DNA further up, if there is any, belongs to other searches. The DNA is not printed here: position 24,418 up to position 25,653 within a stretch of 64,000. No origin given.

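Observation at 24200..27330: Tandem duplicated TM-GAF genes, each driven by an identical perfect sigma-54 promoter, with conserved TGGCA-N3-TGCCA palindromes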

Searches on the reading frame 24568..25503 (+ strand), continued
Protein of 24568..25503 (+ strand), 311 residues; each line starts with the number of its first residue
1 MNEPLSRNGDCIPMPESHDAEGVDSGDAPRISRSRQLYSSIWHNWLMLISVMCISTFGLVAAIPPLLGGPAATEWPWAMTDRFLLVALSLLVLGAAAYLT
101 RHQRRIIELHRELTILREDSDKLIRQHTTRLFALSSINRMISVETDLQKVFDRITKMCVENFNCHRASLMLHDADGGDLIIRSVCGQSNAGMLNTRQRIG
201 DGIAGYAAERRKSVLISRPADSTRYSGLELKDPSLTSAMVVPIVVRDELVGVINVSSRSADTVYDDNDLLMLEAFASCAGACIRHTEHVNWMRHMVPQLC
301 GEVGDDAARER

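Call 28: find_encoding_contigs(protein=P0061, flank=8000, max_places=2)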
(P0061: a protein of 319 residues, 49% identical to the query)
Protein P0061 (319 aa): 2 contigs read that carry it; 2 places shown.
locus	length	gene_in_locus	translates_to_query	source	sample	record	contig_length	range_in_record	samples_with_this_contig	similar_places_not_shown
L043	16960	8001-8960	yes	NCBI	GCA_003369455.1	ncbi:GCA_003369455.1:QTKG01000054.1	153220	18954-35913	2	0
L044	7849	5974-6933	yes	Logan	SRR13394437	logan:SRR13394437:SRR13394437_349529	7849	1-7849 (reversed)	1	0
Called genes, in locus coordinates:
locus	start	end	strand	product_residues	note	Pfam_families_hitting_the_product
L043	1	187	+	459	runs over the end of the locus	PF01565:FAD_binding_4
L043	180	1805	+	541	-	PF00037:Fer4 (faint), PF12837:Fer4_6 (faint), PF12838:Fer4_7, PF13183:Fer4_8, PF13187:Fer4_9 (faint), PF13237:Fer4_10 (faint), PF13534:Fer4_17, PF02754:CCG, +1 more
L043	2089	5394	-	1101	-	PF08309:LVIVD, PF09826:Beta_propel (faint), PF08309:LVIVD, PF13860:FlgD_ig (weak)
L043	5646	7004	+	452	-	PF11918:Peptidase_S41_N (weak), PF03572:Peptidase_S41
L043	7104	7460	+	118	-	-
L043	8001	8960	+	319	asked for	PF13185:GAF_2, PF01590:GAF, PF13492:GAF_3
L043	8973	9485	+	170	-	PF00196:GerE, PF08281:Sigma70_r4_2 (weak)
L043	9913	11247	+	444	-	PF00270:DEAD, PF00271:Helicase_C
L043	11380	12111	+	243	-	PF05170:AsmA (weak), PF05359:DUF748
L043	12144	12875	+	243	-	PF13852:DUF4197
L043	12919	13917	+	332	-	PF12974:Phosphonate-bd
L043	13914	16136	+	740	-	PF00989:PAS, PF08448:PAS_4, PF13188:PAS_8 (weak), PF13426:PAS_9, PF08447:PAS_3 (weak), PF00512:HisKA, PF02518:HATPase_c, PF00072:Response_reg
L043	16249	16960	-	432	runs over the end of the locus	-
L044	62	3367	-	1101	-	PF08309:LVIVD, PF09826:Beta_propel (faint), PF08309:LVIVD, PF13860:FlgD_ig (weak)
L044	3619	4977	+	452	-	PF11918:Peptidase_S41_N (weak), PF03572:Peptidase_S41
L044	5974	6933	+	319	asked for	PF13185:GAF_2, PF01590:GAF, PF13492:GAF_3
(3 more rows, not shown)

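Call 29: find_encoding_contigs(protein=P0072, flank=8000, max_places=2)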
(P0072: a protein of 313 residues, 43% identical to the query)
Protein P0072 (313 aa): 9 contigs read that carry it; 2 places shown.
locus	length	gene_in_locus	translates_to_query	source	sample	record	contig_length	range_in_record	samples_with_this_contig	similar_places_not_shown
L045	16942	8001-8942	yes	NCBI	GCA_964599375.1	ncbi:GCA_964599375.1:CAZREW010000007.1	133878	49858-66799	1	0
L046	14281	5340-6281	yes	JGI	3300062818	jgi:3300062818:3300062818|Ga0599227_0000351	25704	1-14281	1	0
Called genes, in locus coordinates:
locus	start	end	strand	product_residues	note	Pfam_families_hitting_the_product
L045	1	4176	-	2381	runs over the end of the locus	PF00413:Peptidase_M10, PF13205:Big_5, PF01833:TIG (weak), PF10282:Lactonase, PF23414:Beta-prop_EML_2 (faint), PF13205:Big_5, PF01833:TIG, PF13860:FlgD_ig (weak), +3 more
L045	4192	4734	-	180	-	-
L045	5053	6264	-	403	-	PF13439:Glyco_transf_4 (weak), PF13579:Glyco_trans_4_4, PF00534:Glycos_transf_1, PF13692:Glyco_trans_1_4, PF13524:Glyco_trans_1_2 (weak)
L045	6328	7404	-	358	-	PF04389:Peptidase_M28 (faint), PF05343:Peptidase_M42 (faint), PF01546:Peptidase_M20, PF07687:M20_dimer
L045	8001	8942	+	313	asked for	PF13185:GAF_2, PF01590:GAF, PF13492:GAF_3 (weak)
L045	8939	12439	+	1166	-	PF13426:PAS_9 (weak), PF00989:PAS, PF08448:PAS_4, PF08447:PAS_3 (weak), PF13426:PAS_9, PF00512:HisKA, PF02518:HATPase_c, PF00072:Response_reg, +3 more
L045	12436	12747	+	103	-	PF01627:Hpt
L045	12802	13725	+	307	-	PF00072:Response_reg, PF00990:GGDEF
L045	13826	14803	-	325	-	-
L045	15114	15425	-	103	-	PF09413:DUF2007 (weak)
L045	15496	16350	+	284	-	PF01261:AP_endonuc_2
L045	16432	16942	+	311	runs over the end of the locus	PF00890:FAD_binding_2 (faint), PF01134:GIDA (faint), PF01266:DAO (faint), PF03486:HI0933_like (faint), PF07992:Pyr_redox_2, PF12831:FAD_oxidored (faint), PF13738:Pyr_redox_3, PF00070:Pyr_redox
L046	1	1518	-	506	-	?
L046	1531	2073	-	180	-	-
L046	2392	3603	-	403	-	PF13439:Glyco_transf_4 (weak), PF13579:Glyco_trans_4_4, PF00534:Glycos_transf_1, PF13692:Glyco_trans_1_4, PF13524:Glyco_trans_1_2 (weak)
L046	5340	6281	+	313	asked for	PF13185:GAF_2, PF01590:GAF, PF13492:GAF_3 (weak)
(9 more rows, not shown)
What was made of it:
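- L045 couples the gene to a GGDEF relay (call 29).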

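Call 38: predict_structure(alignment_id=A3)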
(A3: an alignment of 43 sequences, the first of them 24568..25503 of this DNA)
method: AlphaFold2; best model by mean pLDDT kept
length: 311 residues; sequences in the alignment: 43
mean_pLDDT: 84.1   pTM: 0.65
mean pLDDT of the five models: 84.1, 83.1, 82.2, 80.9, 78.5
residues with pLDDT >= 90: 150; 70-90: 103; 50-70: 48; < 50: 10
segments of 3 or more residues with pLDDT < 50: 17-25
pLDDT, mean of each block of 10 residues (from residue 1): 58 50 51 73 82 81 66 62 85 88 89 92 85 84 89 95 96 97 87 95 97 96 94 94 97 97 95 95 91 87 62 51
secondary structure, 60 per line:
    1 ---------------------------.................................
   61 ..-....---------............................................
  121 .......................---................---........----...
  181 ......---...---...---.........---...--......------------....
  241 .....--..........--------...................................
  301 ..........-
elements in order: H28-62 H64-67 H77-143 H147-162 E166-173 E178-186 E196-198 H202-210 E214-216 H219-224 E237-245 E248-257 H266-310
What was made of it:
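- Checked: The AlphaFold2 model shows two long N-terminal hydrophobic helices (call 38).
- AF2 model with pLDDT 84 and helices 28-62, 77-143 and 266-310 (call 38).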

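Call 40: search_solved_structures(query=A3, max_evalue=0.01)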
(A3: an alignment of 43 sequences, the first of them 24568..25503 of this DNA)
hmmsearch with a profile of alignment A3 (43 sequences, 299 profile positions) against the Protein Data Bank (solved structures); distinct sequences matched with E-value up to 0.01: 21.
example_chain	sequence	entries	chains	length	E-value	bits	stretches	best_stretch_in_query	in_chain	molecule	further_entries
5w10_A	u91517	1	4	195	3.2e-16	62.5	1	118-277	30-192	cGMP-specific phosphodiesterase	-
3e0y_A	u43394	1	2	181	1.5e-12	50.5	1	108-283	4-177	Conserved domain protein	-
1ykd_A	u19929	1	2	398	2.3e-09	40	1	113-242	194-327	adenylate cyclase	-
4mcw_A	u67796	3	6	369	1.3e-08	37.5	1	116-281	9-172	Metal dependent phosphohydrolase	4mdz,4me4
3trc_A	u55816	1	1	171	1.4e-08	37.4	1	115-255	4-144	Phosphoenolpyruvate-protein phosphotransferase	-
4g3w_A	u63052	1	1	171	9.7e-07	31.4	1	118-242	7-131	Transcriptional regulator nlh1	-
4g3k_A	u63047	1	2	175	9.8e-07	31.4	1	118-242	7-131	Transcriptional regulator nlh1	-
3ci6_A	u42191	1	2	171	1.3e-06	31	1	116-248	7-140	Phosphoenolpyruvate-protein phosphotransferase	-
3oov_A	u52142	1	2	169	0.0001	24.8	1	121-270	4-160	Methyl-accepting chemotaxis protein, putative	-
8w26_A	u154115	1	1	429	0.00013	24.5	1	217-285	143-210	histidine kinase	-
3p01_A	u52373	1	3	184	0.00013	24.5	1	102-263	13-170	Two-component response regulator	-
2lb5_A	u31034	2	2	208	0.00029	23.3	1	217-274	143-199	Sensor histidine kinase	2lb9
2zmf_A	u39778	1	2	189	0.00034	23.1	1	133-264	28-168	cAMP and cAMP-inhibited cGMP 3',5'-cyclic phosphodiesterase 10A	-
2k2n_A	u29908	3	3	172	0.00034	23.1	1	217-274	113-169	Sensor protein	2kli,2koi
3ksg_A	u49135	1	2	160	0.00041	22.8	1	184-260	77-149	Putative uncharacterized protein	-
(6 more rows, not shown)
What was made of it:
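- Closest known: N-terminal GAF domains of sigma-54 activators. Same: Aquifex Nlh1 GAF is among the PDB sequence hits (call 40).
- The closest solved GAF by sequence binds cAMP (5w10, call 40).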

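Call 41: fold_search(model_id=the predicted structure, library=pdb)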
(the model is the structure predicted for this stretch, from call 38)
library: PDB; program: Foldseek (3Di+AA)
matches with E <= 10: 1123; with E <= 0.001: 437
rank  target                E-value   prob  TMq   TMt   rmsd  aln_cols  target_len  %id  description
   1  3ci6_B                8.0e-11  1.00  0.46  0.82   3.0       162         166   17  Crystal structure of the GAF domain from Acinetobacter phosphoenolpyruvate-protein phosphotransferase (released 2008-05-13)
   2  3trc                  9.0e-11  1.00  0.46  0.81   2.8       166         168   16  Structure of the GAF domain from a phosphoenolpyruvate-protein phosphotransferase (ptsP) from Coxiella burnetii (released 2011-09-28)
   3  5w10_B                2.6e-10  1.00  0.43  0.74   4.2       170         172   22  Lcd1 GAF domain in complex with cAMP ligand (released 2017-06-28)
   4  5w10_A                2.7e-10  1.00  0.43  0.73   4.2       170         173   22  Lcd1 GAF domain in complex with cAMP ligand (released 2017-06-28)
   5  3ci6_A                5.1e-10  1.00  0.46  0.87   2.1       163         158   16  Crystal structure of the GAF domain from Acinetobacter phosphoenolpyruvate-protein phosphotransferase (released 2008-05-13)
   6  3mmh_A                6.1e-10  1.00  0.42  0.75   2.6       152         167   19  X-ray structure of free methionine-R-sulfoxide reductase from neisseria meningitidis in complex with its substrate (released 2010-05-19)
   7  5w10_D                9.2e-10  1.00  0.42  0.72   4.5       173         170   21  Lcd1 GAF domain in complex with cAMP ligand (released 2017-06-28)
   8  5w10_C                1.5e-09  1.00  0.42  0.72   4.1       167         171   21  Lcd1 GAF domain in complex with cAMP ligand (released 2017-06-28)
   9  4mcw_B                2.3e-09  1.00  0.44  0.38   5.9       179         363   20  Crystal structure of a HD-GYP domain (a cyclic-di-GMP phosphodiesterase) containing a tri-nuclear metal centre (released 2014-02-19)
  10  3ksf_A                3.1e-09  1.00  0.41  0.80   2.8       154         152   20  structure of fRMsr of Staphylococcus aureus (reduced form) (released 2010-05-26)
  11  3oov_A                3.9e-09  1.00  0.44  0.79   2.8       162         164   19  Crystal structure of a methyl-accepting chemotaxis protein, residues 122 to 287 (released 2010-09-08)
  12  4mcw_A                4.2e-09  1.00  0.43  0.38   4.0       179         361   19  Crystal structure of a HD-GYP domain (a cyclic-di-GMP phosphodiesterase) containing a tri-nuclear metal centre (released 2014-02-19)
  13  1ykd_A                6.6e-09  1.00  0.40  0.33   6.0       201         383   21  Crystal Structure of the Tandem GAF Domains from a Cyanobacterial Adenylyl Cyclase: Novel Modes of Ligand-Binding and  (released 2005-02-22)
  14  3oov_B                8.8e-09  1.00  0.42  0.77   3.1       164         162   20  Crystal structure of a methyl-accepting chemotaxis protein, residues 122 to 287 (released 2010-09-08)
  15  3rfb_B                1.1e-08  1.00  0.42  0.75   3.1       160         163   21  Structure of fRMsr (released 2012-04-11)
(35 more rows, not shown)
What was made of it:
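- On GAF domain (Pfam PF13185/PF01590): The fold is confirmed (calls 38, 41).
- Nearest solved folds are small-molecule GAF domains: PtsP, Lcd1-cAMP, fRMsr (calls 40, 41).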

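Call 42: search_protein_representatives(alignment_id=A3)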
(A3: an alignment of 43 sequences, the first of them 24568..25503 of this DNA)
Query: 43 sequences, 299 profile positions. Proteins with E-value up to 0.001 (for the whole library): 55660; up to 1e-10: 19886; up to 1e-30: 2142. The best 150 are listed.
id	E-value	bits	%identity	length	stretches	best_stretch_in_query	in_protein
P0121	6.9e-147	504.7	-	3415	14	110-290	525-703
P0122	1.6e-140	483.8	-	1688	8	109-285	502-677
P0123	4.2e-136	469.3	-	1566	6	113-271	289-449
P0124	2.9e-127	440.3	-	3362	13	97-266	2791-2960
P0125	2.2e-124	430.9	-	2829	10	109-274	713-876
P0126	1.8e-122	424.6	-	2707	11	102-280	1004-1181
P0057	3.5e-118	410.5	-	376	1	14-285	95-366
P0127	2.3e-117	407.8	-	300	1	5-293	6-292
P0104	5.3e-116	403.3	-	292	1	12-288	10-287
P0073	1.7e-114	398.4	-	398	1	10-293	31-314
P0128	1.2e-112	392.3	-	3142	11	98-273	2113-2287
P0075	4.7e-112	390.4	-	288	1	7-282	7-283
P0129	9.0e-111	386.2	-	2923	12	114-270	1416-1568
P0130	1.7e-109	382.0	-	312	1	8-295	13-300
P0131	1.7e-109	381.9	-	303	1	12-297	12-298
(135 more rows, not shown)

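Call 47: find_related_loci(query=A3, collection=metagenome_contigs, flank=4000)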
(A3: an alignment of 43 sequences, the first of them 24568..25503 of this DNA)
Query A3 (311 aa) in metagenome_contigs; peptide patterns used: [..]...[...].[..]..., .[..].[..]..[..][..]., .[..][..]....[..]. (x = any residue, [..] = any of these).
600 stretches matched a pattern (row limit reached: there are more); 486 encode a relative of the query (tblastn E <= 1e-3); the best 80 are kept; 80 distinct loci.
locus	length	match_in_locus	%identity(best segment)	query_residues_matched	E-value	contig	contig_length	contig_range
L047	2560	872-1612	41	44-296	6e-65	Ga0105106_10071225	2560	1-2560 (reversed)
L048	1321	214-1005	44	34-296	2e-66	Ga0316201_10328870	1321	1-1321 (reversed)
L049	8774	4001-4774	41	44-302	2e-61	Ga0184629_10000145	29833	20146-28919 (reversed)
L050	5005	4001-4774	41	44-302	2e-61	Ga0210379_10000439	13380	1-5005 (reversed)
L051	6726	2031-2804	40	42-299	2e-56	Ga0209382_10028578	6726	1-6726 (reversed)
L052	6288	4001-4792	38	44-306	7e-56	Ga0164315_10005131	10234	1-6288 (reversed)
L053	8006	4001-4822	38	30-302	1e-55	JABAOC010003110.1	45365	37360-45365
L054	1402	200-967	39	42-299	2e-58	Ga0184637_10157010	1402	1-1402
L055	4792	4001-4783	41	28-287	2e-53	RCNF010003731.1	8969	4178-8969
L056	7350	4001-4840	36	10-299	3e-52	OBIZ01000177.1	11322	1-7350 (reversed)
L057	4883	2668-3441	36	35-292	1e-50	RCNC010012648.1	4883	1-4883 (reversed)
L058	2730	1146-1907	41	28-280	8e-51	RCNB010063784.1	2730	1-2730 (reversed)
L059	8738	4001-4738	35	43-287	1e-40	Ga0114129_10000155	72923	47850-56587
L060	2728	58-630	35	98-287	2e-36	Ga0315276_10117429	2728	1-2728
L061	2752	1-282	49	206-299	5e-23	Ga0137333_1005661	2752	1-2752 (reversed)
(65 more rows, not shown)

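Call 59: search_protein_families(library=pfam, proteins=[L039:8912-9397:+, L043:8973-9485:+, L004:5445-5879:+, L006:4013-5800:+, L045:8939-12439:+, L006:6862-8223:-], max_evalue=0.001)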
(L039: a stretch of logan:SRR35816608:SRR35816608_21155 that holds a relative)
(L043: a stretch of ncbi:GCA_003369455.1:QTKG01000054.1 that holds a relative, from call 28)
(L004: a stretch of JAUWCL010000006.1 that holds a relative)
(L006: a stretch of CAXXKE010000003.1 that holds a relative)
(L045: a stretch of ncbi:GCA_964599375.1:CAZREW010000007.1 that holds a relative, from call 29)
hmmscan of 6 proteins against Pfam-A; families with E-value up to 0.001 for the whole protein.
L039:8912-9397:+ (161 aa): 6 families
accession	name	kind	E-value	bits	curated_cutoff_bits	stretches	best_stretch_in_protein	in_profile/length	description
PF00196.25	GerE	-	1.2e-18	66.9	23.5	1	105-156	4-55/57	Bacterial regulatory proteins, luxR family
PF08281.18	Sigma70_r4_2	-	2e-08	34.2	25.7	1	107-139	14-47/54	Sigma-70, region 4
PF13518.12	HTH_28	-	1.8e-05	25.2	25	1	110-148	4-41/52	Helix-turn-helix domain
PF13542.12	HTH_Tnp_ISL3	-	6.6e-05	22.7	27.4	1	98-137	6-45/51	Helix-turn-helix domain of transposase family ISL3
PF21476.4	PF0610-like_N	-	0.00067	20.3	33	0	122-139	18-35/50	PF0610-like, N-terminal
PF13412.12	HTH_24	-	0.00089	19.2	21.9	0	118-139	17-38/48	Winged helix-turn-helix DNA-binding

L043:8973-9485:+ (170 aa): 3 families
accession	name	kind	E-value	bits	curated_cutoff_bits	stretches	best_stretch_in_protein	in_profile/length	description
PF00196.25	GerE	-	2.2e-17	62.8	23.5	1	112-166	2-56/57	Bacterial regulatory proteins, luxR family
PF08281.18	Sigma70_r4_2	-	2.1e-06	27.7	25.7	1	128-155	27-54/54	Sigma-70, region 4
PF04545.22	Sigma70_r4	-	0.00059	19.7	24.1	1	114-156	6-49/50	Sigma-70, region 4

L004:5445-5879:+ (144 aa): 3 families
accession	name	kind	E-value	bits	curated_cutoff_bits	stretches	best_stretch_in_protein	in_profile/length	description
PF00196.25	GerE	-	3.4e-18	65.5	23.5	1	87-139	3-55/57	Bacterial regulatory proteins, luxR family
PF08281.18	Sigma70_r4_2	-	5.1e-05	23.3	25.7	1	86-124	10-49/54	Sigma-70, region 4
PF01022.26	HTH_5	-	0.00082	19.6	22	0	102-125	16-39/47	Bacterial regulatory protein, arsR family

L006:4013-5800:+ (595 aa): 9 families
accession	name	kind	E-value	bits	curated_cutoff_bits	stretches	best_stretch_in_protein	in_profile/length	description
PF00158.32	Sigma54_activat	-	5.3e-68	228.4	20.2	1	289-453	3-167/168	Sigma-54 interaction domain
PF25601.1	AAA_lid_14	-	9.8e-26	89.9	27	1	459-534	1-76/87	AAA+ ATPase lid domain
PF06505.16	XylR_N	-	1.8e-22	79.4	23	1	56-149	1-93/101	Activator of aromatic catabolism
PF14532.12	Sigma54_activ_2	-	5.9e-16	59.4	25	1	292-458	5-138/138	Sigma-54 interaction domain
PF02954.25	HTH_8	-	4.8e-13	49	22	1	548-588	2-42/42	Bacterial regulatory protein, Fis family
PF02830.23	V4R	-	1.7e-06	28.5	31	1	167-226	4-59/62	V4R domain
PF07728.20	AAA_5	-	3e-06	27.7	22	1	311-429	2-123/139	AAA domain (dynein-related subfamily)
PF01078.27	Mg_chelatase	-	3.5e-05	23.7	20.3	1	302-434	15-163/207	Magnesium chelatase, subunit ChlI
PF18024.7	HTH_50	-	0.00067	19.7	27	0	548-589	8-48/50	Helix-turn-helix domain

L045:8939-12439:+ (1166 aa): 12 families
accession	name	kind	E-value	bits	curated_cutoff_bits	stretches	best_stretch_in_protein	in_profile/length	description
PF02518.31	HATPase_c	-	1.5e-31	109.5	26.4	1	888-1003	1-110/111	Histidine kinase-, DNA gyrase B-, and HSP90-like ATPase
PF00072.30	Response_reg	-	1.8e-30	105.8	30.2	1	1044-1156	1-110/111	Response regulator receiver domain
PF00512.31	HisKA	-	9e-24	83.7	26.9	1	777-841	2-66/66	His Kinase A (phospho-acceptor) domain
PF13426.13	PAS_9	-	1e-23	84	27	2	152-256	4-103/103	PAS domain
PF00989.32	PAS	-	8.6e-21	74.5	22.6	2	152-254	13-113/113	PAS fold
PF08448.16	PAS_4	-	1.3e-13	51.6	23.1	1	152-259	7-110/110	PAS fold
PF08447.18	PAS_3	-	2.3e-12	47.4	25.6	1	164-250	3-88/89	PAS fold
PF13188.13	PAS_8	-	7.3e-12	45.2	21.8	0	464-497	1-34/65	PAS domain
PF01590.32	GAF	-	1.4e-08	35.8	22.4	1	401-450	85-133/133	GAF domain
PF13185.12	GAF_2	-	2.1e-06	28.4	28.6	1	399-450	84-135/136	GAF domain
PF24820.1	Diguanyl_cycl_sensor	-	0.00026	21.3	28.1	0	149-233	6-82/109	Diguanylate cyclase-like sensor domain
PF13492.12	GAF_3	-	0.00036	21.4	27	0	404-450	81-127/129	GAF domain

L006:6862-8223:- (453 aa): 0 families
